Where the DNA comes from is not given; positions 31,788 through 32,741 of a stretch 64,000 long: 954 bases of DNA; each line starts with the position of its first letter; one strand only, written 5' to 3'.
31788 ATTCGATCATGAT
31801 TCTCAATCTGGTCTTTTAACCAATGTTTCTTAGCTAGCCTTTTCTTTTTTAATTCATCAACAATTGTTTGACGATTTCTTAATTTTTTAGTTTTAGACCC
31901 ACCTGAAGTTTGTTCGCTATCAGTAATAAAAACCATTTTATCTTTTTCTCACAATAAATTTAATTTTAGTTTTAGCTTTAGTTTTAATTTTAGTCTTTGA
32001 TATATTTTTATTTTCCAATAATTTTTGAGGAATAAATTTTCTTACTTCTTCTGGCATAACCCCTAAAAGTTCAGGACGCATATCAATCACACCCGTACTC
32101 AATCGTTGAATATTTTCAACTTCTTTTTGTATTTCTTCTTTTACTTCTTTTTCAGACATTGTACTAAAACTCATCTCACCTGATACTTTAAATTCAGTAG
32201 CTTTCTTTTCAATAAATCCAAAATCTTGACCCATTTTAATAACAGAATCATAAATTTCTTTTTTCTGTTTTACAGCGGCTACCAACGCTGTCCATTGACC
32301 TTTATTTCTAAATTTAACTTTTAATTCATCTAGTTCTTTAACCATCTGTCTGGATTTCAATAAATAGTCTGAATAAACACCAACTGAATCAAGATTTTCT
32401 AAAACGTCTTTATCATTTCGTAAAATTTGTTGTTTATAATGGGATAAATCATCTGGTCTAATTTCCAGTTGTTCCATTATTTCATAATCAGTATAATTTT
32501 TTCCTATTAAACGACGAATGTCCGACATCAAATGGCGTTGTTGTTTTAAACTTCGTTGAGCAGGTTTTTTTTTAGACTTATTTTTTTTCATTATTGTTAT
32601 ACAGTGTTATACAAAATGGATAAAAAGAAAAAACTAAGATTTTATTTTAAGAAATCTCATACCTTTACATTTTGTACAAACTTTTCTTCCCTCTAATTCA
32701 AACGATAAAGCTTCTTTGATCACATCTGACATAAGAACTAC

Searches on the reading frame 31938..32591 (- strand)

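Call 75: search_protein_families(library=ncbifam, proteins=[window:31938-32591:-], max_evalue=0.1)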
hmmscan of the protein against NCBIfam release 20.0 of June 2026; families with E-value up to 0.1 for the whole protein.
window:31938-32591:- (217 aa): 1 family
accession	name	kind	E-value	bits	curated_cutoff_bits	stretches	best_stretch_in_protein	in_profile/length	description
NF011526.0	PRK14965.1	equivalog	0.019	13.8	670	1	93-208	443-551/578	DNA polymerase III subunits gamma and tau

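Call 76: search_protein_families(library=phrogs, proteins=[window:31938-32591:-], max_evalue=0.001)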
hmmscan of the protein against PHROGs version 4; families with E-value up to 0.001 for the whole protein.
window:31938-32591:- (217 aa): 0 families
